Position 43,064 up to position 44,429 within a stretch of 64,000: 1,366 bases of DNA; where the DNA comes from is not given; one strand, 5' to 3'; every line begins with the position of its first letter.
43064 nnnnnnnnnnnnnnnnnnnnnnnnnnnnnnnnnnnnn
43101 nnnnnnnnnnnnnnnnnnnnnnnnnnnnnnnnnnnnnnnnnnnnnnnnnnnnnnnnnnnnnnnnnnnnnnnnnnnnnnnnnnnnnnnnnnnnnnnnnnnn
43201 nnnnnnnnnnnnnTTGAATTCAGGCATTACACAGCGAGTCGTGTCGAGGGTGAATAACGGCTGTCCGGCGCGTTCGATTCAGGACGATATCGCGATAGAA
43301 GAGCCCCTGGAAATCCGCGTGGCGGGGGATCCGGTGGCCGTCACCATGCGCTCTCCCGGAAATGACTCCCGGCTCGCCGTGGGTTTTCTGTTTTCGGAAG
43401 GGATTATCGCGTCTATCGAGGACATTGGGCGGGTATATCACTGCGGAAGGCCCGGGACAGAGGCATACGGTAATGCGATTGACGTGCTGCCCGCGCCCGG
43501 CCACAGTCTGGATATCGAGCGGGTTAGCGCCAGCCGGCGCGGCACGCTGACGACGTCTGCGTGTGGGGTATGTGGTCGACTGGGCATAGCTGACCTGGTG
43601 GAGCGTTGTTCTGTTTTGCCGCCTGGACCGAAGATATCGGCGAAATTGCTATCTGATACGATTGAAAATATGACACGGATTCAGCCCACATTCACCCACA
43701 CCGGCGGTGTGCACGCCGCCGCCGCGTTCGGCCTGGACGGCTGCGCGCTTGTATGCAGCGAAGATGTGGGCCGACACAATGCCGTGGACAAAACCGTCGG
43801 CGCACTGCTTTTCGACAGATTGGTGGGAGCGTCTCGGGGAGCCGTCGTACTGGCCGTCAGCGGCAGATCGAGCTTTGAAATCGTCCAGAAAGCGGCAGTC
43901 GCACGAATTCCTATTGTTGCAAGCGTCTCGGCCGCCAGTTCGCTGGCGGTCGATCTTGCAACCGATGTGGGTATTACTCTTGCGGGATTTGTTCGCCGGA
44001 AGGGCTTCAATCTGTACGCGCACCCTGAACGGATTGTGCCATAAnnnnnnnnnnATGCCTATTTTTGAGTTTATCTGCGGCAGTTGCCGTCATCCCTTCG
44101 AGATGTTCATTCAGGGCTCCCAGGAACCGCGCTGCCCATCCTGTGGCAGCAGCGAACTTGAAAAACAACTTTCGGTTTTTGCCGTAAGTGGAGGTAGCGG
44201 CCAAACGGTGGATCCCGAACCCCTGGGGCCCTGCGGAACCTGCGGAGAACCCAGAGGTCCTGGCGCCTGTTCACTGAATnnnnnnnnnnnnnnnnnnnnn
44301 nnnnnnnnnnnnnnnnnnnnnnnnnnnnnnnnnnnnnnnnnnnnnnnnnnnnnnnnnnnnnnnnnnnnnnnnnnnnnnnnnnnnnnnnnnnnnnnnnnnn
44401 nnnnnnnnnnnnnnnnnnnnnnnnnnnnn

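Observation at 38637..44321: Selenocysteine-containing NAD-type formate dehydrogenase operon with an fdhF-like bSECIS, consensus promoter and strong terminator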

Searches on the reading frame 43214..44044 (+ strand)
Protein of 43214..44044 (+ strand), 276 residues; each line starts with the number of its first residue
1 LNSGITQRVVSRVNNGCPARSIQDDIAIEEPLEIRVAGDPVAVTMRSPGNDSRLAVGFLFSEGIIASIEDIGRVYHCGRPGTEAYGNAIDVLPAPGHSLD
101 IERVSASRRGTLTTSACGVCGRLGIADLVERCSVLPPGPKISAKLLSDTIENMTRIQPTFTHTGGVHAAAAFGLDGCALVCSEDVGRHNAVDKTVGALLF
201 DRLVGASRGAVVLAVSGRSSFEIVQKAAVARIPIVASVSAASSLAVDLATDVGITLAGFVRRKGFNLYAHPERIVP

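Call 7: search_protein_families(library=pfam, proteins=[window:43214-44041:+])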
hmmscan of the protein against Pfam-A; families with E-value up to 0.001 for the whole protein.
window:43214-44041:+ (276 aa): 1 family
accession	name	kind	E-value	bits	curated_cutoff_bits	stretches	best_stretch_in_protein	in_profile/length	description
PF02634.21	FdhD-NarQ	-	2.7e-63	214.3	27.2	1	28-274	2-236/237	FdhD/NarQ family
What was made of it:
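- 43214..44044 (+): fdhD: sulfurtransferase for maturation of the FDH cofactor (276 aa). PF02634 has E 2.7e-63 (call 7).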

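Call 8: search_protein_families(library=ncbifam, proteins=[window:43214-44041:+])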
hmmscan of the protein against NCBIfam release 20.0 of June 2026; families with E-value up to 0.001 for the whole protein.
window:43214-44041:+ (276 aa): 2 families
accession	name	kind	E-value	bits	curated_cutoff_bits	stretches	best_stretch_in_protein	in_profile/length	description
NF001943.0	PRK00724.1-2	equivalog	4.6e-77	258.7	269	1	5-274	5-272/274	formate dehydrogenase accessory sulfurtransferase FdhD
TIGR00129.1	fdhD_narQ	equivalog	8e-48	162.9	140.9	1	23-274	2-235/237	formate dehydrogenase accessory sulfurtransferase FdhD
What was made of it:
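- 43214..44044 (+): TIGR00129 scores 162.9 bits against a cut-off of 140.9 (call 8).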

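Call 12: find_encoding_contigs(protein=window:43214-44044:+, flank=10000, max_places=6)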
Protein window:43214-44044:+ (276 aa): 5 contigs read that carry it; 5 places shown.
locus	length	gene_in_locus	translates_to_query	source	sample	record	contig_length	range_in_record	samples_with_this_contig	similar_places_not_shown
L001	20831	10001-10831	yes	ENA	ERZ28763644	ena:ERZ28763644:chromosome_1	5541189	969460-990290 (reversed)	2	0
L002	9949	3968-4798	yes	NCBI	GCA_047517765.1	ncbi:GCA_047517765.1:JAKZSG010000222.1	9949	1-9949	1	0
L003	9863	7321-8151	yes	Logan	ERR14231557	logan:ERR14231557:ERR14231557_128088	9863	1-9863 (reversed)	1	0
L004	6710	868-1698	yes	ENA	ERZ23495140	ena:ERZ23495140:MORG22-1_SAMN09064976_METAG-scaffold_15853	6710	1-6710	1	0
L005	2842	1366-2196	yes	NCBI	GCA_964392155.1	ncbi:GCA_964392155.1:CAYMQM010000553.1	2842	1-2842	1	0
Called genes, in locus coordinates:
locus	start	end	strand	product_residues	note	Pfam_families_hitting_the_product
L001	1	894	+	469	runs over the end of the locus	PF00171:Aldedh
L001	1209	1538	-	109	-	PF00216:Bac_DNA_binding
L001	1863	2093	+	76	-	-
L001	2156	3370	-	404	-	PF00266:Aminotran_5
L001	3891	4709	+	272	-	-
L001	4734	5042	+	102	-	PF12796:Ank_2 (faint), PF13606:Ank_3 (faint)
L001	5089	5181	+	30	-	-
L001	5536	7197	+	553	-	PF01257:2Fe-2S_thioredx, PF01512:Complex1_51K, PF10531:SLBB (weak), PF10589:NADH_4Fe-4S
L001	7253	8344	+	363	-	PF13510:Fer2_4, PF22117:Fer4_Nqo3, PF12837:Fer4_6 (weak), PF12838:Fer4_7, PF13187:Fer4_9 (weak), PF00037:Fer4 (weak), PF04879:Molybdop_Fe4S4, PF00384:Molybdopterin, +1 more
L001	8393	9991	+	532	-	PF00384:Molybdopterin, PF01568:Molydop_binding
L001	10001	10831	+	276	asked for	PF02634:FdhD-NarQ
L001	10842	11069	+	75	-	PF09723:Zn_ribbon_8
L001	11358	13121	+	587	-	PF02574:S-methyl_trans, PF08242:Methyltransf_12 (faint), PF05175:MTS, PF06325:PrmA, PF13489:Methyltransf_23 (weak), PF13847:Methyltransf_31, PF08241:Methyltransf_11 (weak), PF13649:Methyltransf_25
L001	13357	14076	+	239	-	PF00106:adh_short, PF08659:KR (faint), PF13561:adh_short_C2, PF23441:SDR (faint)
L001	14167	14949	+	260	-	PF00106:adh_short, PF08659:KR, PF23441:SDR (weak), PF13561:adh_short_C2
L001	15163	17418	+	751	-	PF13385:Laminin_G_3, PF20254:DMFA2_C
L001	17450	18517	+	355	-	PF02574:S-methyl_trans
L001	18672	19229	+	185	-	PF02776:TPP_enzyme_N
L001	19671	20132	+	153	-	PF02775:TPP_enzyme_C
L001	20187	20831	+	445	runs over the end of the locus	PF01266:DAO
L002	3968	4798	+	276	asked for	PF02634:FdhD-NarQ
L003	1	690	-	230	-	?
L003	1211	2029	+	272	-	-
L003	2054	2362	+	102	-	PF12796:Ank_2 (faint), PF13606:Ank_3 (faint)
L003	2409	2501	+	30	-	-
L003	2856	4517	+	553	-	PF01257:2Fe-2S_thioredx, PF01512:Complex1_51K, PF10531:SLBB (weak), PF10589:NADH_4Fe-4S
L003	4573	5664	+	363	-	PF13510:Fer2_4, PF22117:Fer4_Nqo3, PF12837:Fer4_6 (weak), PF12838:Fer4_7, PF13187:Fer4_9 (weak), PF00037:Fer4 (weak), PF04879:Molybdop_Fe4S4, PF00384:Molybdopterin, +1 more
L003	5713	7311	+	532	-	PF00384:Molybdopterin, PF01568:Molydop_binding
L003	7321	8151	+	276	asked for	PF02634:FdhD-NarQ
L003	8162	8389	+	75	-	PF09723:Zn_ribbon_8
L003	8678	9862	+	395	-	?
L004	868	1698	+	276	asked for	PF02634:FdhD-NarQ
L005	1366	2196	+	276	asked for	PF02634:FdhD-NarQ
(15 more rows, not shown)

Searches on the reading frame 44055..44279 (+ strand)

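Call 7: search_protein_families(library=pfam, proteins=[window:44055-44279:+])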
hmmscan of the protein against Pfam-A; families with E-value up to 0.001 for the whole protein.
window:44055-44279:+ (75 aa): 1 family
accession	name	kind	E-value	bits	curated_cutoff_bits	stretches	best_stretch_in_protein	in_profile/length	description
PF09723.15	Zn_ribbon_8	-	4.6e-12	46.2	34.4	1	1-39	1-41/41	Zinc ribbon domain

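Call 8: search_protein_families(library=ncbifam, proteins=[window:44055-44279:+])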
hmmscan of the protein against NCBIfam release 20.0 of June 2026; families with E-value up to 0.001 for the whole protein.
window:44055-44279:+ (75 aa): 2 families
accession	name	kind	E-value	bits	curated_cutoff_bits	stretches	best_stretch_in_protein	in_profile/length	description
TIGR02605.1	CxxC_CxxC_SSSS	subfamily_domain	1.8e-13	50.3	31.3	1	1-47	1-51/52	FmdB family zinc ribbon protein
TIGR01053.1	LSD1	subfamily_domain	0.00047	19.7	15.5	1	7-30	3-25/31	zinc finger domain-containing protein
